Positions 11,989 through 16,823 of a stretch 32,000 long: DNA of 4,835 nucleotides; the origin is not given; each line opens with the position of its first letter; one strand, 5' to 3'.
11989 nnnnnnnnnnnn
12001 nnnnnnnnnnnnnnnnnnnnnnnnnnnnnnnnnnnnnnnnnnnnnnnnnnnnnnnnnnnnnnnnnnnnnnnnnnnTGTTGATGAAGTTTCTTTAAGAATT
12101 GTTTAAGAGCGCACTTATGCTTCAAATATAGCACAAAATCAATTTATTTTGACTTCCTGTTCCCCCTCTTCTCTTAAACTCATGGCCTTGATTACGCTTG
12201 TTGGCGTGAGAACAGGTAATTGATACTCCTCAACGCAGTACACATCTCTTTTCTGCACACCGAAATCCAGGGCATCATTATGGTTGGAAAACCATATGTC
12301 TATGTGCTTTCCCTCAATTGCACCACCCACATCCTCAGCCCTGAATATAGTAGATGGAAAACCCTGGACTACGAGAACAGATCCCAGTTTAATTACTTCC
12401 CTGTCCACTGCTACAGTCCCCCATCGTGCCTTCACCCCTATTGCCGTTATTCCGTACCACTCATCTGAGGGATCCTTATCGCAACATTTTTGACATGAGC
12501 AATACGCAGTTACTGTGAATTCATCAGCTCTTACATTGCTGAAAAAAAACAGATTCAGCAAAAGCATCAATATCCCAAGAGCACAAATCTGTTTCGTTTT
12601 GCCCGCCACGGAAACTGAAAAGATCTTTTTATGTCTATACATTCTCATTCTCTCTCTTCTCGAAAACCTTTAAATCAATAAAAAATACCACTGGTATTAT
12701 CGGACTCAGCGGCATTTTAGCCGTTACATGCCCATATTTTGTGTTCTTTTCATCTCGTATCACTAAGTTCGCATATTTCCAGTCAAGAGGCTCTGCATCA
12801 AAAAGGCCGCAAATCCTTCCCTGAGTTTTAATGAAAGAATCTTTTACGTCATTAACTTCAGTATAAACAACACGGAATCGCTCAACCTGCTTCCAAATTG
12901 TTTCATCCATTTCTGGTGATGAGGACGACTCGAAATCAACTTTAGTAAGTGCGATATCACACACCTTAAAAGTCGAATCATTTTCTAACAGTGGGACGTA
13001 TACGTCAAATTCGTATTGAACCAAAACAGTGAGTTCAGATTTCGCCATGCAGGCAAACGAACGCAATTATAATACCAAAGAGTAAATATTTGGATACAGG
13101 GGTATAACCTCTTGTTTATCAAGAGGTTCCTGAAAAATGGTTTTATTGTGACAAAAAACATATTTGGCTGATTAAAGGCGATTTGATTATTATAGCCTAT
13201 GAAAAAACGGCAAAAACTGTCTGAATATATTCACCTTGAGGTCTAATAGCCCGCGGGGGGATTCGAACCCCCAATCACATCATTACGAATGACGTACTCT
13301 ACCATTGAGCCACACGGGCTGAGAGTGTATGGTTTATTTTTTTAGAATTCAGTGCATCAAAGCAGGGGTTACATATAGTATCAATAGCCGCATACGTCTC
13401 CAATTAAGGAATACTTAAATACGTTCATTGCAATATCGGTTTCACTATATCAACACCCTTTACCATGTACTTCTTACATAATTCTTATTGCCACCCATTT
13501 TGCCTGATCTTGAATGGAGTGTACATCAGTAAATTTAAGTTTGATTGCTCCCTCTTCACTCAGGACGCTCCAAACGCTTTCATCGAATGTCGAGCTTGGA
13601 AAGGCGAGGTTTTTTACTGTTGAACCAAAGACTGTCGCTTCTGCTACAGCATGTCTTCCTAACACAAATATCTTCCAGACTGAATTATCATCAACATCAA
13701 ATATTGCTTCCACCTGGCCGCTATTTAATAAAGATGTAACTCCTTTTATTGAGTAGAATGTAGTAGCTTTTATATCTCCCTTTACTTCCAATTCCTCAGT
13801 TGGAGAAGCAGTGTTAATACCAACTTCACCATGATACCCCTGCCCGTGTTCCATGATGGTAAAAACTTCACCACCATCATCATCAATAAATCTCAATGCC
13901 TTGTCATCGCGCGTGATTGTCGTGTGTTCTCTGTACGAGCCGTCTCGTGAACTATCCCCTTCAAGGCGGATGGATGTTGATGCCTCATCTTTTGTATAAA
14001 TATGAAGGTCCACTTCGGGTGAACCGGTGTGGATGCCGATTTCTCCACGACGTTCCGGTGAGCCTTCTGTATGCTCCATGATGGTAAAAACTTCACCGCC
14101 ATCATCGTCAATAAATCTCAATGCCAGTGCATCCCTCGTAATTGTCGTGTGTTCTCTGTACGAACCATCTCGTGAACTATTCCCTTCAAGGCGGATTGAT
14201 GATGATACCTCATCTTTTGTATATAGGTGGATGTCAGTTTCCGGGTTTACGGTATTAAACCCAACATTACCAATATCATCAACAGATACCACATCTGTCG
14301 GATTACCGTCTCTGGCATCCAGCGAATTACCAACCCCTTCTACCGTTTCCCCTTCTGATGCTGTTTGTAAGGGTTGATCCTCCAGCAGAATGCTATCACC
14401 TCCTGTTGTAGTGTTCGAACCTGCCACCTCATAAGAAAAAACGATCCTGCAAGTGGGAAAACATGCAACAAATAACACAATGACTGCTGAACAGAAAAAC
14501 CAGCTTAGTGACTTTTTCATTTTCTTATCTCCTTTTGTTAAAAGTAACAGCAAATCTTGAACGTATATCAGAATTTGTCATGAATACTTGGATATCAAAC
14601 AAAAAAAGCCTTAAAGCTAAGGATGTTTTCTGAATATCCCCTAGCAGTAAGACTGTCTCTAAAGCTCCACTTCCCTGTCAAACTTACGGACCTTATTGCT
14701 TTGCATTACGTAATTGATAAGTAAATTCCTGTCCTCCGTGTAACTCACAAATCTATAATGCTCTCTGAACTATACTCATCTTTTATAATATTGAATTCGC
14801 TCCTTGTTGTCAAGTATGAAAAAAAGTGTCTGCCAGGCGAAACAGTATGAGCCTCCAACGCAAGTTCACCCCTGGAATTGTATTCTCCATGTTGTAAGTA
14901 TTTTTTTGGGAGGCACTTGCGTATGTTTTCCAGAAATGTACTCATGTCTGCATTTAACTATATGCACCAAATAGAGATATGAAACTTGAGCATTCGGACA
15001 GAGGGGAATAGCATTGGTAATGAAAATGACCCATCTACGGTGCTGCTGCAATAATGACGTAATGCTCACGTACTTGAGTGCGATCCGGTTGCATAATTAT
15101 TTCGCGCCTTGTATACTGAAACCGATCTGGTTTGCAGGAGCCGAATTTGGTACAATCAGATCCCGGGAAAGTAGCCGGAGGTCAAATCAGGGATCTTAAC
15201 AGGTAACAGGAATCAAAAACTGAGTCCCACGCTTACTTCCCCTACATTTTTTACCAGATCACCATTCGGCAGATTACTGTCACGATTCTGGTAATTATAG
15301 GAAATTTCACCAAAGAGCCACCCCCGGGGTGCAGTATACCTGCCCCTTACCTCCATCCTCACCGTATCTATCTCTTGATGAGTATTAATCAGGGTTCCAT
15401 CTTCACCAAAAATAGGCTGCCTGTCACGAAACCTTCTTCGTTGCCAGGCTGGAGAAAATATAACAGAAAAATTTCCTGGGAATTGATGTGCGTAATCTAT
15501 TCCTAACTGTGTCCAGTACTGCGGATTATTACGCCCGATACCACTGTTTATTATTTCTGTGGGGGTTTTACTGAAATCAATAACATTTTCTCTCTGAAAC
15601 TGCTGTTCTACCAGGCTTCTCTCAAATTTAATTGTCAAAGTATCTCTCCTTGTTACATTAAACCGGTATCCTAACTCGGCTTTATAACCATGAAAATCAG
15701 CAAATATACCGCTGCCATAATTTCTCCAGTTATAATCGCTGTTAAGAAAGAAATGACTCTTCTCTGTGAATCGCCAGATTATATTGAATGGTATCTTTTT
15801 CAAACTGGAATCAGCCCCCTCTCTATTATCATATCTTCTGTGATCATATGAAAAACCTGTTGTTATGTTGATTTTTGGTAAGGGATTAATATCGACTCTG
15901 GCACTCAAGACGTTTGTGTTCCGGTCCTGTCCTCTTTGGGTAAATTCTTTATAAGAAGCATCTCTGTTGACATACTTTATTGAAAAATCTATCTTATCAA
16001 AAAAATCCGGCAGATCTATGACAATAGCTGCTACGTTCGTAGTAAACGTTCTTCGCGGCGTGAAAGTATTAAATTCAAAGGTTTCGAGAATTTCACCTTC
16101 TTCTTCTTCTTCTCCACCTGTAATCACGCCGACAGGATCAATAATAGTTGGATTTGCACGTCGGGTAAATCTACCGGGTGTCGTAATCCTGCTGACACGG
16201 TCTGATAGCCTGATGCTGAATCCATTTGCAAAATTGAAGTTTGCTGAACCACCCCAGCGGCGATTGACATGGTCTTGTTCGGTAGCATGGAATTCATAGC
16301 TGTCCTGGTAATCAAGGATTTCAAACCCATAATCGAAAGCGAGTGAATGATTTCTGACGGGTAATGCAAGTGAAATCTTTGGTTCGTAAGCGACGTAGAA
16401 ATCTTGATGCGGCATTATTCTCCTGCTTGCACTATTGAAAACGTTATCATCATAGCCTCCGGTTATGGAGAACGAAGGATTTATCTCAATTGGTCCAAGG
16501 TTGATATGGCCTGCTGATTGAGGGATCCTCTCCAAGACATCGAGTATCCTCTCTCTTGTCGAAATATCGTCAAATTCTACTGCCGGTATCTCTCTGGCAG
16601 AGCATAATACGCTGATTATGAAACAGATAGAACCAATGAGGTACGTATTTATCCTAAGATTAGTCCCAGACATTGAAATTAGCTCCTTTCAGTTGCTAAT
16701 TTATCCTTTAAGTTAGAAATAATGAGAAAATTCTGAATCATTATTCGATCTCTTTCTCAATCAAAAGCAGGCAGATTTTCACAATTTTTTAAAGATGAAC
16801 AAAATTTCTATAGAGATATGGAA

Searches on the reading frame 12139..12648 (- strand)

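Call 3: search_protein_families(library=pfam, proteins=[window:12139-12648:-])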
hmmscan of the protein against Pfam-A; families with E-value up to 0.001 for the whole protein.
window:12139-12648:- (169 aa): 1 family
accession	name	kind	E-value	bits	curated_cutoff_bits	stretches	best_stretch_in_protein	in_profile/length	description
PF06725.17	3D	-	9.2e-14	51.8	23.8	1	78-137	2-69/72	3D domain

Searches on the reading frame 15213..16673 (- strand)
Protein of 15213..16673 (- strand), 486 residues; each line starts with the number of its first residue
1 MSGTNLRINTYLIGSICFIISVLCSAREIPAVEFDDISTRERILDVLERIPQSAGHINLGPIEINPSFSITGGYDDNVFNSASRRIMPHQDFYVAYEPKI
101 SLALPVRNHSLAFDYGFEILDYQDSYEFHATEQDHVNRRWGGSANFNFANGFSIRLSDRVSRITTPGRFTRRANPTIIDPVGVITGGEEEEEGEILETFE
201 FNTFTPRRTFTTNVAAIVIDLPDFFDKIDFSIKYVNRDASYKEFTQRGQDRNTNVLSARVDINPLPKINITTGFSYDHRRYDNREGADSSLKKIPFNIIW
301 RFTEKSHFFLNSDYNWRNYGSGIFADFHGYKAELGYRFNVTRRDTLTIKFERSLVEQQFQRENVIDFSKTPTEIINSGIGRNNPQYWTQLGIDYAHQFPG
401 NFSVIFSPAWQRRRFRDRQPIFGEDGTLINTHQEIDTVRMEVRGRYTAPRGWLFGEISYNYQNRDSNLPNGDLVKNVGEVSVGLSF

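Call 24: search_protein_families(library=pfam, proteins=[window:15213-16673:-])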
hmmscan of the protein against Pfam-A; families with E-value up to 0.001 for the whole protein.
window:15213-16673:- (486 aa): 1 family
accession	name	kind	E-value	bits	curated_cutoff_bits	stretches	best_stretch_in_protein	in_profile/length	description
PF10082.15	BBP2_2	-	4.7e-09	36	23.7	1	57-284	8-205/378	Putative beta-barrel porin 2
